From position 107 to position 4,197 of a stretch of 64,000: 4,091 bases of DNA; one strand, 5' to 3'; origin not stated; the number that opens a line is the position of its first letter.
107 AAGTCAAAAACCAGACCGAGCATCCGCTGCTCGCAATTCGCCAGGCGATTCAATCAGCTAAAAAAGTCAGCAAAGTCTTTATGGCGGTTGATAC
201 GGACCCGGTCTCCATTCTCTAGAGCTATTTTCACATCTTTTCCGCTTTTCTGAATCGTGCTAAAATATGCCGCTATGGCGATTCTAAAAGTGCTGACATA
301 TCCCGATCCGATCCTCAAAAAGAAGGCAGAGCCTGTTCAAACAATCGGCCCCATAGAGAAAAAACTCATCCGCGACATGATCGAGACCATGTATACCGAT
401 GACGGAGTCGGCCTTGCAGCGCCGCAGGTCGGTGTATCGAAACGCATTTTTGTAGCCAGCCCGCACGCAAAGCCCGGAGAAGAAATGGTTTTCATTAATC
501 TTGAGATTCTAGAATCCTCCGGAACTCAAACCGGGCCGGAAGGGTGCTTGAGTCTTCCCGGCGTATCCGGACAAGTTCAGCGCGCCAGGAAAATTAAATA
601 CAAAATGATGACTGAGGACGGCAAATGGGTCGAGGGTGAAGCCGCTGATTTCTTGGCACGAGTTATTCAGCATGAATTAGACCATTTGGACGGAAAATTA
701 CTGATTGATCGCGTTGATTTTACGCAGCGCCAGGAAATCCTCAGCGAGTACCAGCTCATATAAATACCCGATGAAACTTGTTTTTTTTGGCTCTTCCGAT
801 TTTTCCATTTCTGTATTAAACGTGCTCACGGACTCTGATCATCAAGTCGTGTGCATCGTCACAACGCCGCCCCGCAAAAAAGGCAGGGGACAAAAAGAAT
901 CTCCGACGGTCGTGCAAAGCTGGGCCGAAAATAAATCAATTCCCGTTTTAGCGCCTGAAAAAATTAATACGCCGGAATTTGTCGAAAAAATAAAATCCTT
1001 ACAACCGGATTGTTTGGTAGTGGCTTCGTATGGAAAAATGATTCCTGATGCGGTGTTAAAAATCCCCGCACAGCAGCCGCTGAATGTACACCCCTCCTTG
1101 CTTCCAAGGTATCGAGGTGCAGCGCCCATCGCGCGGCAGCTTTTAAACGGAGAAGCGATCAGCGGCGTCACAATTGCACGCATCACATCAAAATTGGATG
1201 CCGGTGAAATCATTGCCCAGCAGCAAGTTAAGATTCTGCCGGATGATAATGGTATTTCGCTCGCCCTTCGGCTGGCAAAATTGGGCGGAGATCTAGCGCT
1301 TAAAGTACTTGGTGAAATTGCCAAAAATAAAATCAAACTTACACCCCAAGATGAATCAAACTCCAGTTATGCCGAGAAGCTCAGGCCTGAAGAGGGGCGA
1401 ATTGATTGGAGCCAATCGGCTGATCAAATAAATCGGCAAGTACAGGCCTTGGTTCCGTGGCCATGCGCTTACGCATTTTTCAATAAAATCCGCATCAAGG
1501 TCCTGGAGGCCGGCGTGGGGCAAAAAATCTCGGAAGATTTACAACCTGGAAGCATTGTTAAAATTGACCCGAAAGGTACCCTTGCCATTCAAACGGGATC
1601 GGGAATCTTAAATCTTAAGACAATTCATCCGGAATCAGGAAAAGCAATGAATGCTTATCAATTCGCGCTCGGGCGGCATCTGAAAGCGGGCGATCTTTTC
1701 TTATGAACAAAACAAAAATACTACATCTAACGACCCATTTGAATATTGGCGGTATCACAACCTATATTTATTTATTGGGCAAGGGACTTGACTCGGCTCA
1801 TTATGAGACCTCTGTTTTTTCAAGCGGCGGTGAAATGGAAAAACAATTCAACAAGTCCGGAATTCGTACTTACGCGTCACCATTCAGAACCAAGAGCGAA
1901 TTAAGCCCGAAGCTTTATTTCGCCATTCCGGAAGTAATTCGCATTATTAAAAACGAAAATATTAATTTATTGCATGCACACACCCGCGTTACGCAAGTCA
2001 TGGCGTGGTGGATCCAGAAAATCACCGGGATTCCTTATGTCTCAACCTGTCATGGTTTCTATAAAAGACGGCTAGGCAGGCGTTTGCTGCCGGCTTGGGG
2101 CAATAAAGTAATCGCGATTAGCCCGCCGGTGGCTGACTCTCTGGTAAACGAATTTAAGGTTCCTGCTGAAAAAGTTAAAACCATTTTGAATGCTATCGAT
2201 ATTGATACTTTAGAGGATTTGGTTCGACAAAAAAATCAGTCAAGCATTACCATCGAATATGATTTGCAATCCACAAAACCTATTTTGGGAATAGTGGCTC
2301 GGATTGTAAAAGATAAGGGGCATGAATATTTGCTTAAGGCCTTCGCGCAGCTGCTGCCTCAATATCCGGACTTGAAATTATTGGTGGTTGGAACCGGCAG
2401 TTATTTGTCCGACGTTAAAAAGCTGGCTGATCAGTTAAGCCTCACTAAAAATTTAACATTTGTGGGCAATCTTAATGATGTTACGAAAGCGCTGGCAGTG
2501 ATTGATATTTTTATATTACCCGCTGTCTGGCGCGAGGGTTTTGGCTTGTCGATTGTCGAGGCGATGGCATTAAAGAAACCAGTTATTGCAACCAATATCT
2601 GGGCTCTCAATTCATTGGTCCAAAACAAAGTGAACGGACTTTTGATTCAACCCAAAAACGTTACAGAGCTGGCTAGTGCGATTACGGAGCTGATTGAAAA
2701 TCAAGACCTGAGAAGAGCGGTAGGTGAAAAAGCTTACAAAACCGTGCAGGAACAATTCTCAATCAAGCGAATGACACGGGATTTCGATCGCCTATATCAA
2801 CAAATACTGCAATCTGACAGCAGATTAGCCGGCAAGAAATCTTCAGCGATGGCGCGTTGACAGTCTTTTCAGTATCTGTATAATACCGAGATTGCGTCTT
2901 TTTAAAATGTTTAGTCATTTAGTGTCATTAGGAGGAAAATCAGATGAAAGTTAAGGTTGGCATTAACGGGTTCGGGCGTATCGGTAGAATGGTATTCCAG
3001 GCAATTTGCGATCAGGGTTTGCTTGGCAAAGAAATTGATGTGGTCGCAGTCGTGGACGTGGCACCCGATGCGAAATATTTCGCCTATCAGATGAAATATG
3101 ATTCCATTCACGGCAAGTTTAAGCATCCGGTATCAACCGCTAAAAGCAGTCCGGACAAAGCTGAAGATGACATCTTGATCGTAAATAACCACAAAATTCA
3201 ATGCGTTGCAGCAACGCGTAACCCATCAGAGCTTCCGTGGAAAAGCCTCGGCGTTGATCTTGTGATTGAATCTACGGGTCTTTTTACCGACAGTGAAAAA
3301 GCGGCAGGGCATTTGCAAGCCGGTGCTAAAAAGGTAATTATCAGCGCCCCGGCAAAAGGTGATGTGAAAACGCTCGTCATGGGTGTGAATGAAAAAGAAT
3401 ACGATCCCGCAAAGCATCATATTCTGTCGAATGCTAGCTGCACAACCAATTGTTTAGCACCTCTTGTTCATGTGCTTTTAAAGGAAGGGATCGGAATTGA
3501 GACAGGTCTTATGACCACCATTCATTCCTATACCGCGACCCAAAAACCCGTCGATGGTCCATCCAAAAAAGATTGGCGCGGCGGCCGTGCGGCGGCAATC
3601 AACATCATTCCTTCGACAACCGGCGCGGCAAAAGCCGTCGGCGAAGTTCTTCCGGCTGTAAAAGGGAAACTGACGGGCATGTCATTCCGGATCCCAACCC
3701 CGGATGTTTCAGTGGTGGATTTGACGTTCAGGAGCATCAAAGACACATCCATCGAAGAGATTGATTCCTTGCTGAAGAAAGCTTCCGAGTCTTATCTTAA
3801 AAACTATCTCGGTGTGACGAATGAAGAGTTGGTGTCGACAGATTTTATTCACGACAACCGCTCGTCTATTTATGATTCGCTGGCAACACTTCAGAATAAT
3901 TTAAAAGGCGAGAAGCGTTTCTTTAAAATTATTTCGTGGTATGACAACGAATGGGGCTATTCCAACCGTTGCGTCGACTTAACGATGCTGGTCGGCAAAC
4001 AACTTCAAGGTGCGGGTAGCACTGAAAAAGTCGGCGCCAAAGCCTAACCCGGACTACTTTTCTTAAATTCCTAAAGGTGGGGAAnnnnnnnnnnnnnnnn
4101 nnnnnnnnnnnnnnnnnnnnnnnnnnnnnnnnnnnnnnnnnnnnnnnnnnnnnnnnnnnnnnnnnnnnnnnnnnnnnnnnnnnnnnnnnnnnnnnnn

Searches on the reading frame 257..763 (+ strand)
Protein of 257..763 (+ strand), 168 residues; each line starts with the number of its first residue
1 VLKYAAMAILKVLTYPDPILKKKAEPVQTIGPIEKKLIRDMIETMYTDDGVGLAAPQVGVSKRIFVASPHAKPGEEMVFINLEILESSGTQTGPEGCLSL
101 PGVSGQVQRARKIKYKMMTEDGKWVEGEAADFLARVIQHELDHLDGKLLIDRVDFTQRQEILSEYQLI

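Call 20: search_protein_families(library=ncbifam, proteins=[window:257-763:+], max_evalue=0.00001)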
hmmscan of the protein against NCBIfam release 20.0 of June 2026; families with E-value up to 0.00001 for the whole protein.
window:257-763:+ (168 aa): 6 families
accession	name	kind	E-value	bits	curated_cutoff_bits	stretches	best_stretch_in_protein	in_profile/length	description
NF001159.1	PRK00150.1-3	subfamily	7.8e-46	155.7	125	1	9-162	2-159/167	peptide deformylase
TIGR00079.1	pept_deformyl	equivalog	3.6e-44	150.2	103.95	1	10-165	2-159/161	peptide deformylase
NF009484.0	PRK12846.1-5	equivalog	1.5e-33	115.9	190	1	7-166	1-160/165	peptide deformylase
NF009483.0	PRK12846.1-4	equivalog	1.5e-26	93.2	267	1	7-153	1-156/193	peptide deformylase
NF011189.0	PRK14595.1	equivalog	2.7e-22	79.2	232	1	7-156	1-149/162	peptide deformylase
NF006670.0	PRK09218.1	equivalog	8.3e-20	71.2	162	1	20-148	12-135/136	peptide deformylase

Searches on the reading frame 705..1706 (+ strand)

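Call 20: search_protein_families(library=ncbifam, proteins=[window:705-1706:+], max_evalue=0.00001)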
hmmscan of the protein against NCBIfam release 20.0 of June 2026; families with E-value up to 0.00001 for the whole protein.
window:705-1706:+ (333 aa): 7 families
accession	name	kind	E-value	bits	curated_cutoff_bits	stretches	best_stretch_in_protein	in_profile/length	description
TIGR00460.1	fmt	equivalog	6.6e-85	285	201.5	1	23-325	1-305/315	methionyl-tRNA formyltransferase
NF005998.1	PRK08125.1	equivalog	9e-58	196.1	777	1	23-321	1-293/649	bifunctional UDP-4-amino-4-deoxy-L-arabinose formyltransferase/UDP-glucuronic acid oxidase ArnA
NF005414.0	PRK06988.1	equivalog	1.8e-48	165.1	316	1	23-322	3-303/311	formyltransferase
TIGR00639.1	PurN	equivalog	3.5e-19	69.1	150.1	1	91-210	70-189/192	phosphoribosylglycinamide formyltransferase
NF004684.0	PRK06027.1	subfamily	1.2e-12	48.2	223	1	90-179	155-244/286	formyltetrahydrofolate deformylase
TIGR00655.1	PurU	equivalog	1.7e-11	44.2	285.95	1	91-182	151-242/280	formyltetrahydrofolate deformylase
NF005755.0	PRK07579.1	equivalog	2.4e-10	40.7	238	1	122-220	85-183/245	dTDP-4-amino-4,6-dideoxyglucose formyltransferase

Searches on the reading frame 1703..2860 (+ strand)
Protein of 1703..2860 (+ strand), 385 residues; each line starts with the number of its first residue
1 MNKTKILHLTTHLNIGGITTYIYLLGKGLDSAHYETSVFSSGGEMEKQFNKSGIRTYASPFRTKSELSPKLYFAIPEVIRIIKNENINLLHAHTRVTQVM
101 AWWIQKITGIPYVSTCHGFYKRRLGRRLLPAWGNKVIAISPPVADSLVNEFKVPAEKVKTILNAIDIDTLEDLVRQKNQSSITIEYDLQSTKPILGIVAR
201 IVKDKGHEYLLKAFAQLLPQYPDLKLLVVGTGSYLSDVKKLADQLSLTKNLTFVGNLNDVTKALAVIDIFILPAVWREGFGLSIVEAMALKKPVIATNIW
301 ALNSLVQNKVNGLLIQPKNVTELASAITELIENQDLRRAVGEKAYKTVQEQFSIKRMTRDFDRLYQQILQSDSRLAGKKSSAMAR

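Call 20: search_protein_families(library=ncbifam, proteins=[window:1703-2860:+], max_evalue=0.00001)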
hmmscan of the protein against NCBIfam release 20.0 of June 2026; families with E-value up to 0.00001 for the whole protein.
window:1703-2860:+ (385 aa): 44 families (the best 25 are shown)
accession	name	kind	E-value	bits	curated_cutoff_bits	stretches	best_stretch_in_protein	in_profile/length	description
TIGR03088.1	stp2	hypoth_equivalog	2.2e-44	152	409.05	1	4-369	2-374/374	TIGR03088 family PEP-CTERM/XrtA system glycosyltransferase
TIGR03999.1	thiol_BshA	equivalog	3.7e-34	118.2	273.7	1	77-369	75-374/375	N-acetyl-alpha-D-glucosaminyl L-malate synthase BshA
NF041876.1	EPS_EpsE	equivalog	1.8e-29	103.2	400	1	77-357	104-385/389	exopolysaccharide biosynthesis GT4 family glycosyltransferase EpsE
NF047684.1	TeichurnBiosyTuaC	equivalog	1.2e-27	96.8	550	1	78-369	98-390/391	teichuronic acid biosynthesis protein TuaC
TIGR03449.1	mycothiol_MshA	equivalog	4.4e-27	95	462.5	1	57-369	68-404/406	D-inositol-3-phosphate glycosyltransferase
TIGR04063.1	stp3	hypoth_equivalog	6.2e-27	94.5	442.05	1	135-369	160-396/397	TIGR04063 family PEP-CTERM/XrtA system glycosyltransferase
TIGR02149.1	glgA_Coryne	subfamily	5.8e-26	91.5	302.4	1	84-369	81-391/391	glycogen synthase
TIGR04157.1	glyco_rSAM_CFB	subfamily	3.1e-25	89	400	1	134-365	171-406/406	TIGR04157 family glycosyltransferase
NF047880.1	glyco_SdgA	exception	6.1e-24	84.4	800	1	178-363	302-485/488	serine-aspartate repeat adhesin O-glycosyltransferase SdgA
NF046085.1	XrtY_assoc_Gly1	equivalog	3.5e-22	78.8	400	1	63-370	76-386/387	XrtY-associated glycosyltransferase XYAG1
NF038229.1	Glyco4_Geo_Pelo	equivalog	4.7e-22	78.5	400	1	87-370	59-338/338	GPMC system family 4 glycosyltransferase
NF050063.1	ProtGlycPglJ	equivalog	2e-21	76.6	500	1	119-351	132-350/363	N-acetylgalactosamine-N,N'-diacetylbacillosaminyl-diphospho-undecaprenol 4-alpha-N-acetylgalactosaminyltransferase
NF038298.1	EPS_HpsO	equivalog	2.8e-21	75.8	575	1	165-368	176-387/388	hormogonium polysaccharide biosynthesis glycosyltransferase HpsO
NF038295.1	EPS_HpsP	equivalog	3e-20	72.6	550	1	175-369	190-388/388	hormogonium polysaccharide biosynthesis glycosyltransferase HpsP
NF053787.1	GlcN_PG_synth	equivalog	1.7e-19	69.9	480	1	164-369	172-360/361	N-acetylglucosaminyl phosphatidylglycerol synthase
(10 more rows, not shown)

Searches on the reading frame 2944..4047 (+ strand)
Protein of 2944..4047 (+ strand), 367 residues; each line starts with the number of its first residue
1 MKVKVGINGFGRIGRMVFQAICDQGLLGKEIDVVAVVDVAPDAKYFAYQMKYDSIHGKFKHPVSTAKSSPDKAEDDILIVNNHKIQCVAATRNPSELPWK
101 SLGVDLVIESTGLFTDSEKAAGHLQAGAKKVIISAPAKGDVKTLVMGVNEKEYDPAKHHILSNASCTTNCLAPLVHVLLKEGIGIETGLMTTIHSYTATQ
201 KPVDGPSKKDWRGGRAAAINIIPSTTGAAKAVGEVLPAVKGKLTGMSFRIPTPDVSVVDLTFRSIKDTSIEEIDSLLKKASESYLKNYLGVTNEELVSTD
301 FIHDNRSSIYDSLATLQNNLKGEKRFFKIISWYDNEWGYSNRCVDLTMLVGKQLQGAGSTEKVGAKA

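Call 20: search_protein_families(library=ncbifam, proteins=[window:2944-4047:+], max_evalue=0.00001)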
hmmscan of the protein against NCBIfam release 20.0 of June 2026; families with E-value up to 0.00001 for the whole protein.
window:2944-4047:+ (367 aa): 9 families
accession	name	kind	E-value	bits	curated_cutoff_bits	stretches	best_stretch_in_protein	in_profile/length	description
TIGR01534.1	GAPDH-I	equivalog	3e-130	434.2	367.2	1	4-345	1-330/330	type I glyceraldehyde-3-phosphate dehydrogenase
NF005830.0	PRK07729.1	equivalog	3.9e-119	397.5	546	1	1-357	1-337/343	glyceraldehyde-3-phosphate dehydrogenase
NF011954.0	PRK15425.1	equivalog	1.3e-109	366.2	662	1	1-349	1-328/331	glyceraldehyde-3-phosphate dehydrogenase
NF005641.0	PRK07403.1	equivalog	4.6e-105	351.5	616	1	3-353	2-335/337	type I glyceraldehyde-3-phosphate dehydrogenase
NF033735.1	G3PDH_Arsen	exception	7.7e-102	341.1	450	1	5-346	1-322/323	ArsJ-associated glyceraldehyde-3-phosphate dehydrogenase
NF006512.0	PRK08955.1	equivalog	6.1e-91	305.2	563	1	1-352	1-332/334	glyceraldehyde-3-phosphate dehydrogenase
NF010058.0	PRK13535.1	equivalog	3e-82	276.4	539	1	1-349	1-332/339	erythrose-4-phosphate dehydrogenase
TIGR01532.1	E4PD_g-proteo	equivalog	2e-79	267.2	530.55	1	4-345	1-325/325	erythrose-4-phosphate dehydrogenase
NF006139.0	PRK08289.1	equivalog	6.9e-78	262.4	431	1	6-347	132-466/480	glyceraldehyde-3-phosphate dehydrogenase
